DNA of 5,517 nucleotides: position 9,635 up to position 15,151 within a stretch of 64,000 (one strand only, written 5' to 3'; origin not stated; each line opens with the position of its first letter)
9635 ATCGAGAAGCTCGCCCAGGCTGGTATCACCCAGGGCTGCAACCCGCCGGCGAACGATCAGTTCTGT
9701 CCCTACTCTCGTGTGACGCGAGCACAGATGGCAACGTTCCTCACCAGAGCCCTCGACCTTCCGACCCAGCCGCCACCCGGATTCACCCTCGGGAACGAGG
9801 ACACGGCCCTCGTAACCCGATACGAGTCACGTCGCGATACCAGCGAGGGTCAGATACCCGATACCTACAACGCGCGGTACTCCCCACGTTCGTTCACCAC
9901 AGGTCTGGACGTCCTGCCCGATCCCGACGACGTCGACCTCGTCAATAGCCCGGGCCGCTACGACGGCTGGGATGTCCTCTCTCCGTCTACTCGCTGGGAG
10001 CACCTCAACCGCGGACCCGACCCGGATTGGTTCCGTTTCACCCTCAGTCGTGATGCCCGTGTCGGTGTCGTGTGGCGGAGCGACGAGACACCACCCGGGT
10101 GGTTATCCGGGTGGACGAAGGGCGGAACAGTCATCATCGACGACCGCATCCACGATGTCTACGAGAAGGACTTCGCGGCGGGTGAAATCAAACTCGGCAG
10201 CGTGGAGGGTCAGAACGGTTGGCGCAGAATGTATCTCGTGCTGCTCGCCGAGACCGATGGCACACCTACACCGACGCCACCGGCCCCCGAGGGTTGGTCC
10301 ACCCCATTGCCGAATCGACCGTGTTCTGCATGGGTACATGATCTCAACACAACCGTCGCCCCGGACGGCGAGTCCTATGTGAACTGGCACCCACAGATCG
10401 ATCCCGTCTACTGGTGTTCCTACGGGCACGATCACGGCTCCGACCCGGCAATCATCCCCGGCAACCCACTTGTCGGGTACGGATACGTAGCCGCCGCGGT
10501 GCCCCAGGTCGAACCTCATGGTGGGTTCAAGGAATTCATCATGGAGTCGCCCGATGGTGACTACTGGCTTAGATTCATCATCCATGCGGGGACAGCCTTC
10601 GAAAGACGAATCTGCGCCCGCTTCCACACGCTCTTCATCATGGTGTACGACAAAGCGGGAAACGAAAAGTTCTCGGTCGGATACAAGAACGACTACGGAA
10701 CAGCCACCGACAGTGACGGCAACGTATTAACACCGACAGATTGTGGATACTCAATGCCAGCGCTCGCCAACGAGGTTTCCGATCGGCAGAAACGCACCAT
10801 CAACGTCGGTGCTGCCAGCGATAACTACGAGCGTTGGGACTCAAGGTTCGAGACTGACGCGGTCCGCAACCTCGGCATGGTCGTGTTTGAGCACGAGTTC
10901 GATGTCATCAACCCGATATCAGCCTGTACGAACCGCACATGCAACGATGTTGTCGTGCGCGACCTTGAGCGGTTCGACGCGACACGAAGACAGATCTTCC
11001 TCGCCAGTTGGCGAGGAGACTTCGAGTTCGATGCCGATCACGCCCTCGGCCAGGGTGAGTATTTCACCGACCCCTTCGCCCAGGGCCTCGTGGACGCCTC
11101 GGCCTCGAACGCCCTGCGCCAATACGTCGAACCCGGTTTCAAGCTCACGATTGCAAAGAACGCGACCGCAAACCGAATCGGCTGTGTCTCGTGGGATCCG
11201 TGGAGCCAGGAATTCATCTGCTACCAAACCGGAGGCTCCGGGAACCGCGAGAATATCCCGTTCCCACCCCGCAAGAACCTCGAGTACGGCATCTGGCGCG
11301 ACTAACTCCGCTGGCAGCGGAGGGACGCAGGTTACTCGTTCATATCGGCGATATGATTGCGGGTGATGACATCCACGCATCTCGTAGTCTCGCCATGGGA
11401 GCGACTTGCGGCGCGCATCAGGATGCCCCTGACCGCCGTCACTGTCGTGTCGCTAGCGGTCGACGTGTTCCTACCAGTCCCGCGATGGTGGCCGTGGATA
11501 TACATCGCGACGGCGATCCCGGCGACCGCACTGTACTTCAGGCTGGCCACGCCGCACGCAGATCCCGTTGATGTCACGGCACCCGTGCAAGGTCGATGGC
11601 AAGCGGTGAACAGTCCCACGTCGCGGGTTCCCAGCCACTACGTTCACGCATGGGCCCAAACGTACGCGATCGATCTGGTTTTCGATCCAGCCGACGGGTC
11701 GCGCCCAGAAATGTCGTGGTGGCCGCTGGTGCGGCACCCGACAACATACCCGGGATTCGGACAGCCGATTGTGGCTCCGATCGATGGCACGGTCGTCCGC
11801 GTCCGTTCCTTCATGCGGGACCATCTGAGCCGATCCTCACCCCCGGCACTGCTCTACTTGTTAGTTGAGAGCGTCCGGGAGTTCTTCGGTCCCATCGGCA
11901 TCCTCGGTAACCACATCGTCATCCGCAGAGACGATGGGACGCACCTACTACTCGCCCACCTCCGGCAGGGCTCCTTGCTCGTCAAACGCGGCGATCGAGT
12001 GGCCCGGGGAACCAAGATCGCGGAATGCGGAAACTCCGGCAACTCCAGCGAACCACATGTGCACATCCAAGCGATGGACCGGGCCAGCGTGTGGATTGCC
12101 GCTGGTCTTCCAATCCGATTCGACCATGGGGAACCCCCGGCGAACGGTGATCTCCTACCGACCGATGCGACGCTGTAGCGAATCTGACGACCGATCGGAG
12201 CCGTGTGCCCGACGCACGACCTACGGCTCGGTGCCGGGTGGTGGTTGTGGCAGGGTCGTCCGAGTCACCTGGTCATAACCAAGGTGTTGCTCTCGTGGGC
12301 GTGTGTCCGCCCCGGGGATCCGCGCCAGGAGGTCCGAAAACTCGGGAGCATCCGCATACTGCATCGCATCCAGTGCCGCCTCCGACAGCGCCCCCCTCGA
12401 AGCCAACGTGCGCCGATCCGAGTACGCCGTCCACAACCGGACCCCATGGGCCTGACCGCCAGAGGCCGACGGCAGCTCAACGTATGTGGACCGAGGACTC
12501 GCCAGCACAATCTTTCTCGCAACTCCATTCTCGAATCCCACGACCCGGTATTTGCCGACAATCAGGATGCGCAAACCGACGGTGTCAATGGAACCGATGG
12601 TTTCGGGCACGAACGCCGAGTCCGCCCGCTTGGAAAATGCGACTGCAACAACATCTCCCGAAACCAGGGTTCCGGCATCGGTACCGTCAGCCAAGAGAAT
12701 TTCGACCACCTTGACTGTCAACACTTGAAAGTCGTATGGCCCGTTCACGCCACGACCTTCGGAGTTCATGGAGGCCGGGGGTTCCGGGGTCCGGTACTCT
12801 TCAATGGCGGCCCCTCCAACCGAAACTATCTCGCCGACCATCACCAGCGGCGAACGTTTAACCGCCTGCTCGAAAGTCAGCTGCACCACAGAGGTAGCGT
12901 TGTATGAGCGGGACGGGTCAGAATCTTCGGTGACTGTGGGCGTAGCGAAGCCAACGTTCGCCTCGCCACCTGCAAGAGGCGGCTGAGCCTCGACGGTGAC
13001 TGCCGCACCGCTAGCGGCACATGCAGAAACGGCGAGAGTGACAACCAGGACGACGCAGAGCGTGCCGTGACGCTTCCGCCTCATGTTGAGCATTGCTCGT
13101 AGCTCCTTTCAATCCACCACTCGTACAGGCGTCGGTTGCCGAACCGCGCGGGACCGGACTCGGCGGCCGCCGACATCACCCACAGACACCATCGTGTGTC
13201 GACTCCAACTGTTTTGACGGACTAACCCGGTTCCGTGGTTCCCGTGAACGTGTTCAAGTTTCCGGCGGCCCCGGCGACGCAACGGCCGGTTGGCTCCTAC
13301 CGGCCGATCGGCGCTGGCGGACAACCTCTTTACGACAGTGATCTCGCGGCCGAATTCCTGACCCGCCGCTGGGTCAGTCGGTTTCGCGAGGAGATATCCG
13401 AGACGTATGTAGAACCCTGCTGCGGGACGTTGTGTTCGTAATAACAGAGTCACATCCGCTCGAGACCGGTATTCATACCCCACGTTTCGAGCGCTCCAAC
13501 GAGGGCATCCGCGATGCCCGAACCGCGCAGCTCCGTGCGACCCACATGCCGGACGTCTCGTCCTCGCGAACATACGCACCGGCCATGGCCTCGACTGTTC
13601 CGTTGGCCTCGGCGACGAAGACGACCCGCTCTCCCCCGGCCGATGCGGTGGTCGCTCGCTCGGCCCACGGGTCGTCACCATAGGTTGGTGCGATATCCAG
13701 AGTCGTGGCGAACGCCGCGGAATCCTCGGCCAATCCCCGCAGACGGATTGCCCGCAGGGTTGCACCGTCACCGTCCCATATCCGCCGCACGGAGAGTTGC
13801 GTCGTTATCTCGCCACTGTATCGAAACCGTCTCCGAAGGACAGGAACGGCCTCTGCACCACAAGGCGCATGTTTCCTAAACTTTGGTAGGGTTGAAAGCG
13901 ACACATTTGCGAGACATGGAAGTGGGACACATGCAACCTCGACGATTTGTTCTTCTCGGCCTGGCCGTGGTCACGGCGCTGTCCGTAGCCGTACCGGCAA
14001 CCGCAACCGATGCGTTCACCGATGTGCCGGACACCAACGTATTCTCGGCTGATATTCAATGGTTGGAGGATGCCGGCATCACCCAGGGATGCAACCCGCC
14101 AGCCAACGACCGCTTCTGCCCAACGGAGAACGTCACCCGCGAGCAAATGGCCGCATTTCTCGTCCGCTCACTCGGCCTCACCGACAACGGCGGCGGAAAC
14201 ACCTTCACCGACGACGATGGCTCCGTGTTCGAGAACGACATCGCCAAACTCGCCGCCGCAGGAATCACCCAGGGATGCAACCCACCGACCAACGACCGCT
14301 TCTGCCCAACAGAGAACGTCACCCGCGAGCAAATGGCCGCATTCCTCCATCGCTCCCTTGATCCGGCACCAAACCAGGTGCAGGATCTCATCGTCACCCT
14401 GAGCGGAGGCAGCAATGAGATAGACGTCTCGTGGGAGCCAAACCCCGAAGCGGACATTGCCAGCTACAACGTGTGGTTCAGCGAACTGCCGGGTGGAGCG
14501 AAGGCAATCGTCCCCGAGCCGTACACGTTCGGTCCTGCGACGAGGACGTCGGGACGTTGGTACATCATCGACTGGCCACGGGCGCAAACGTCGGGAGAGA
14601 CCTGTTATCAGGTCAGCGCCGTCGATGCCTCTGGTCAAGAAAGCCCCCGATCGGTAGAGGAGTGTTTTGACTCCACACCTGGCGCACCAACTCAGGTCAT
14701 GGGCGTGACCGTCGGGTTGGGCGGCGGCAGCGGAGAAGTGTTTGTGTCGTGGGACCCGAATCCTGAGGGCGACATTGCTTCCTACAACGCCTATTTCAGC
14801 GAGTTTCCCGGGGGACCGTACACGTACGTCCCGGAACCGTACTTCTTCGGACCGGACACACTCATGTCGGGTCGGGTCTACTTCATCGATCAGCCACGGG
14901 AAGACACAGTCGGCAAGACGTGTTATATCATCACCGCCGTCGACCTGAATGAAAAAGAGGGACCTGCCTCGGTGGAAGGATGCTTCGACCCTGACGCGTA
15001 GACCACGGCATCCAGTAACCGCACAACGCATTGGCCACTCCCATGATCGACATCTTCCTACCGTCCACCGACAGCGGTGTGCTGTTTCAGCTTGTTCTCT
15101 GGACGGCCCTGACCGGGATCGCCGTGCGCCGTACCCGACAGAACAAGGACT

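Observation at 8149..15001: Family of four paralogous secreted proteins sharing a divergent, cysteine-containing SLH-like repeat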

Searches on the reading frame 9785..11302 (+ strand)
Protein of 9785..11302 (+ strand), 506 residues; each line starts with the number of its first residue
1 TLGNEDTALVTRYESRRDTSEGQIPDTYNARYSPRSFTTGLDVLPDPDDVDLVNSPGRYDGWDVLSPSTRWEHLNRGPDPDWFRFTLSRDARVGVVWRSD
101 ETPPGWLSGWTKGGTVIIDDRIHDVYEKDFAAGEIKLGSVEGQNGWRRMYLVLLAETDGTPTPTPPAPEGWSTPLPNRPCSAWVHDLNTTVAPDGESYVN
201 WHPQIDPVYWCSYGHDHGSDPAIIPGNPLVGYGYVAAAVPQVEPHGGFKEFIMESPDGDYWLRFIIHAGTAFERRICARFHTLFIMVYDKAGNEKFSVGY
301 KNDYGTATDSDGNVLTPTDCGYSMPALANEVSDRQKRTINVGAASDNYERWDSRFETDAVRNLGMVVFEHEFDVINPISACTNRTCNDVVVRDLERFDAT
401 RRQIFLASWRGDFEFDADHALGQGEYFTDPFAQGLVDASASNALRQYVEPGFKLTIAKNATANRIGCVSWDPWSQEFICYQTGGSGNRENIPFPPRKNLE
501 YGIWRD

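Call 41: find_homologous_proteins(query=window:9785-11302:+, max_evalue=0.001)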
Query window:9785-11302:+ (506 aa): 134 proteins with E <= 0.001 among 8000 candidates; the best 120 are listed.
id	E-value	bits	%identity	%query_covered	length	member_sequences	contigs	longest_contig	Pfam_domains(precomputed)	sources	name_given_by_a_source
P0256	0.0e+0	1210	100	100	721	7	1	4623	PF00395.26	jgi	-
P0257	0.0e+0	1052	85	100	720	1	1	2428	PF00395.26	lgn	-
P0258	1.1e-212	726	61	99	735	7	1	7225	PF00395.26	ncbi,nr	ncbi:MAG: S-layer homology domain-containing protein [Acidimicrobiia bacterium]|nr:S-layer homology 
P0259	4.3e-212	724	62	100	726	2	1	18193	PF00395.26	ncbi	-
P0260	2.3e-211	721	60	99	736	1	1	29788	PF00395.26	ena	-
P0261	6.1e-211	720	60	99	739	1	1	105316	PF00395.26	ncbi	-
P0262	3.3e-210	718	60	100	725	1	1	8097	PF00395.26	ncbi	-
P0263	1.3e-209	716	60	100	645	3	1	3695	PF00395.26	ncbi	ncbi:MAG: S-layer homology domain-containing protein, partial [Acidimicrobiia bacterium]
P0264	2.3e-209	715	62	99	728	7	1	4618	PF00395.26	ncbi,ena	-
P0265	2.7e-209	715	61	99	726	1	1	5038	PF00395.26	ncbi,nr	ncbi:MAG: S-layer homology domain-containing protein [bacterium]|nr:S-layer homology domain-containi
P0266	3.1e-209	714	59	100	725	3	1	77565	PF00395.26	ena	-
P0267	3.8e-209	714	61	99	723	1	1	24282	PF00395.26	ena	-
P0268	4.9e-209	714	60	100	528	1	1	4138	-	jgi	jgi:hypothetical protein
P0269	2.3e-208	711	59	100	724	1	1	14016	PF00395.26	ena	-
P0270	1.3e-205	702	59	100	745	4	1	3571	PF00395.26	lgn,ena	-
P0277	5.8e-198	677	58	99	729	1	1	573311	PF00395.26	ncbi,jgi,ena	jgi:hypothetical protein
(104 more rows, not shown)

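Call 43: find_encoding_contigs(protein=P0277, flank=10000, max_places=3)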
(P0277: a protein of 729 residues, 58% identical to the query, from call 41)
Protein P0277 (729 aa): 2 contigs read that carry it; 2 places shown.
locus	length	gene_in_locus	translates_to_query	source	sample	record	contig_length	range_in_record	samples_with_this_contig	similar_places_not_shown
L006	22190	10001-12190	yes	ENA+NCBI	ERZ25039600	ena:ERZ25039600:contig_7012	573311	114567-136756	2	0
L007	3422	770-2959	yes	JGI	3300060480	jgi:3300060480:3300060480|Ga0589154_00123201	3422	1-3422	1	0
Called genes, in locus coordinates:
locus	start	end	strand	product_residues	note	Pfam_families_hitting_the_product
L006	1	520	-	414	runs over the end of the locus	PF02274:ADI, PF19420:DDAH_eukar (faint)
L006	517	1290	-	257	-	PF11716:MDMPI_N, PF07398:MDMPI_C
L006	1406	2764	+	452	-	PF02653:BPD_transp_2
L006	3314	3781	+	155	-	PF02653:BPD_transp_2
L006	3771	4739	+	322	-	PF00005:ABC_tran, PF13304:AAA_21 (faint), PF12399:BCA_ABC_TP_C (weak)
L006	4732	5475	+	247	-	PF00005:ABC_tran, PF13304:AAA_21 (faint)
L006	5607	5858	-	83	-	PF05635:23S_rRNA_IVP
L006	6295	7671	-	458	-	PF21827:New_glue (weak), PF13433:Peripla_BP_5, PF13458:Peripla_BP_6, PF01094:ANF_receptor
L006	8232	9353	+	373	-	PF00365:PFK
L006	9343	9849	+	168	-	PF04073:tRNA_edit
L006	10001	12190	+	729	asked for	PF00395:SLH (faint)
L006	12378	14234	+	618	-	PF00395:SLH (faint)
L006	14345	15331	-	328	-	PF03796:DnaB_C, PF06745:ATPase, PF13481:AAA_25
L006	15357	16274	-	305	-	PF00482:T2SSF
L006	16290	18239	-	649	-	PF05762:VWA_CoxE (weak), PF00092:VWA, PF13519:VWA_2, PF13768:VWA_3, PF00482:T2SSF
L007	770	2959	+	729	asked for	PF00395:SLH (faint)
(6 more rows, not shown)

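Call 45: search_protein_families(library=pfam, proteins=[window:9785-11302:+], max_evalue=10)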
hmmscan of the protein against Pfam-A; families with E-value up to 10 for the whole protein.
window:9785-11302:+ (506 aa): 1 family
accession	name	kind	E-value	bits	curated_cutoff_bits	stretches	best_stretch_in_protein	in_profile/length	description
PF03771.21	SPDY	-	0.68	10.4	25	0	88-106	2-22/61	Domain of unknown function (DUF317)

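Call 53: predict_structure(alignment_id=A2)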
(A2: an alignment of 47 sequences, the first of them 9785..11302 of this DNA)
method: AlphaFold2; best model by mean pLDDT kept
length: 506 residues; sequences in the alignment: 47
mean_pLDDT: 91.9   pTM: 0.90
mean pLDDT of the five models: 91.9, 91.6, 91.5, 90.6, 88.4
residues with pLDDT >= 90: 371; 70-90: 118; 50-70: 17; < 50: 0
segments of 3 or more residues with pLDDT < 50: none
pLDDT, mean of each block of 10 residues (from residue 1): 89 94 92 98 93 98 96 88 97 96 92 98 98 96 76 98 95 95 93 92 96 94 95 85 73 96 91 87 96 97 92 92 92 86 74 84 92 89 92 79 88 94 97 96 96 95 95 95 94 91 84
secondary structure, 60 per line:
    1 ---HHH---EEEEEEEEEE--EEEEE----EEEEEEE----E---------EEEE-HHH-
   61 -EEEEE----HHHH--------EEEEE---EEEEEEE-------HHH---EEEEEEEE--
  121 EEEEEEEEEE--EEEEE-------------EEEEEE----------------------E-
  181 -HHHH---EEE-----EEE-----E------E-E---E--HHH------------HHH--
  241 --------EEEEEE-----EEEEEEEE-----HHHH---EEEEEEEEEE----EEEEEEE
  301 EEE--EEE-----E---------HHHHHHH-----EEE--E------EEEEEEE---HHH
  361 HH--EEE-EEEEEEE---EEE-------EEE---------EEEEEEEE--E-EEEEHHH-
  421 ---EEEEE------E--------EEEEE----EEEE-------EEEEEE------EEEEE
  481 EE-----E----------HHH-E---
elements in order: E10-19 E22-26 E31-37 E52-55 E62-66 H71-74 E83-87 E91-97 E111-118 E121-130 E133-137 E151-156 H182-185 E189-191 E197-199 E249-254 E260-267 H273-276 E280-289 E294-303 E306-308 H324-330 E336-338 E348-354 H358-362 E365-367 E369-375 E379-381 E389-391 E401-408 E413-416 E424-428 E444-448 E453-456 E464-469 E476-482

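Call 60: fold_search(model_id=the predicted structure, library=pdb)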
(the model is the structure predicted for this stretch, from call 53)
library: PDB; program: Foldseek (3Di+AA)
matches with E <= 10: 839; with E <= 0.001: 1
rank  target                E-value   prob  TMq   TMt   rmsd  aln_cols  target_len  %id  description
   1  6hpd                  2.9e-05  1.00  0.24  0.13   5.2       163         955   15  The structure of a beta-glucuronidase from glycoside hydrolase family 2 (released 2019-07-24)
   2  6hze_B                2.0e-03  1.00  0.17  0.11   6.8       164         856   10  BP0997, GH138 enzyme targeting pectin rhamnogalacturonan II (released 2019-03-20)
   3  2x8s_A                2.0e-03  0.21  0.14  0.15  20.2       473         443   10  Crystal Structure of the Abn2 D171A mutant in complex with arabinotriose (released 2011-03-23)
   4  4kc7_C                4.0e-03  0.15  0.13  0.14  20.9       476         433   13  Crystal Structure of Endo-1,5-alpha-L-arabinanase from Thermotoga petrophila RKU-1 (released 2014-02-05)
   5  5kk0_C                4.2e-03  0.14  0.14  0.15  21.8       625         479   10  Synechocystis ACO mutant - T136A (released 2016-07-13)
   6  5kk0_A                5.0e-03  0.13  0.13  0.14  22.2       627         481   10  Synechocystis ACO mutant - T136A (released 2016-07-13)
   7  5kja_B                5.3e-03  0.15  0.14  0.15  20.0       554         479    9  Synechocystis apocarotenoid oxygenase (ACO) mutant - Trp149Ala (released 2016-08-03)
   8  2x8f_A                5.9e-03  0.11  0.11  0.12  21.6       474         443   11  Native structure of Endo-1,5-alpha-L-arabinanases from Bacillus subtilis (released 2011-03-23)
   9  4fj6_C                6.9e-03  0.15  0.15  0.15  19.9       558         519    8  Crystal structure of a glycoside hydrolase family 33, candidate sialidase (BDI_2946) from Parabacteroides distasonis A (released 2012-07-25)
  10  4cot                  6.9e-03  0.14  0.13  0.15  20.1       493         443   10  The importance of the Abn2 calcium cluster in the endo-1,5- arabinanase activity from Bacillus subtilis (released 2014-03-05)
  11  2x8t_B                1.2e-02  0.12  0.13  0.15  20.4       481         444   11  Crystal Structure of the Abn2 H318A mutant (released 2011-03-23)
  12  5kja_A                1.3e-02  0.12  0.15  0.15  19.7       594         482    9  Synechocystis apocarotenoid oxygenase (ACO) mutant - Trp149Ala (released 2016-08-03)
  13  2biw_A                1.3e-02  0.10  0.14  0.15  21.9       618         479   10  Crystal structure of apocarotenoid cleavage oxygenase from Synechocystis, native enzyme (released 2005-04-14)
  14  5kjd_A                1.4e-02  0.14  0.14  0.15  19.7       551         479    9  Synechocystis apocarotenoid oxygenase (ACO) mutant - Glu150Gln (released 2016-08-03)
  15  4ou9_A                1.5e-02  0.12  0.15  0.15  19.5       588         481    9  Crystal structure of apocarotenoid oxygenase in the presence of Triton X-100 (released 2014-03-19)
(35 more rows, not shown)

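Call 65: find_encoding_contigs(protein=P0256, flank=10000, max_places=4)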
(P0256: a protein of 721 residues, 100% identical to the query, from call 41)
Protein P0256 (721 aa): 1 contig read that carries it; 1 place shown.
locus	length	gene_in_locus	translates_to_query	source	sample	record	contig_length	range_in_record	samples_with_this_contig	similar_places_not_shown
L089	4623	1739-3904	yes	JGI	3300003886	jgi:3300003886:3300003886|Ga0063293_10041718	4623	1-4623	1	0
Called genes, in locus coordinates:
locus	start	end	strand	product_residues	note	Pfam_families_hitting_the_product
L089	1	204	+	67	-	?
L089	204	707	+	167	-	PF04073:tRNA_edit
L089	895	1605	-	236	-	-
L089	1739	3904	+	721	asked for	PF00395:SLH (faint)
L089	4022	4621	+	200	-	?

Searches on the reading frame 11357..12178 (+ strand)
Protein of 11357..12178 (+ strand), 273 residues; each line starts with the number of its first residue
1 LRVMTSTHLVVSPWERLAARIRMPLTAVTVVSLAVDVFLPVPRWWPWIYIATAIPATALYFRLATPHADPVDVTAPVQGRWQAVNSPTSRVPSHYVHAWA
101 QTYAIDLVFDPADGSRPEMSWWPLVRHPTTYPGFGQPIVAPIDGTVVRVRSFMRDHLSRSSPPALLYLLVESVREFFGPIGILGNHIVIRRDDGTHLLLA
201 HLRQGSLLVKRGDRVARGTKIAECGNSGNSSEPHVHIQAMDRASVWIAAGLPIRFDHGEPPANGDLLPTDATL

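Call 20: search_protein_families(library=pfam, proteins=[window:11357-12178:+], max_evalue=0.001)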
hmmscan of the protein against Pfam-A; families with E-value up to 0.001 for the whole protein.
window:11357-12178:+ (273 aa): 1 family
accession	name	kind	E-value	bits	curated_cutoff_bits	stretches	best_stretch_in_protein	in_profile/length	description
PF01551.29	Peptidase_M23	-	2.3e-15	57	28.7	1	181-241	32-89/96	Peptidase family M23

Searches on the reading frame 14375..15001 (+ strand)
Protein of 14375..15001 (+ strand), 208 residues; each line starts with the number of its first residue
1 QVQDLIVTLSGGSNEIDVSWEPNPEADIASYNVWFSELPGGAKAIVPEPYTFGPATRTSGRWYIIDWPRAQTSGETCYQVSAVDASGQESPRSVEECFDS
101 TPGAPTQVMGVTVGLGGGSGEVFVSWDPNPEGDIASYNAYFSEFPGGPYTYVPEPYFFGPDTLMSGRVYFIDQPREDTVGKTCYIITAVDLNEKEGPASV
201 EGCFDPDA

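Call 45: search_protein_families(library=pfam, proteins=[window:14375-15001:+], max_evalue=10)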
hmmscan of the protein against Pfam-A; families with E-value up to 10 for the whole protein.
window:14375-15001:+ (208 aa): 1 family
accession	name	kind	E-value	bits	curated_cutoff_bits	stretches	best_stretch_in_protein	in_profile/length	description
PF00041.27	fn3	-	2.4e-05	24.9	25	2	2-37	3-38/84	Fibronectin type III domain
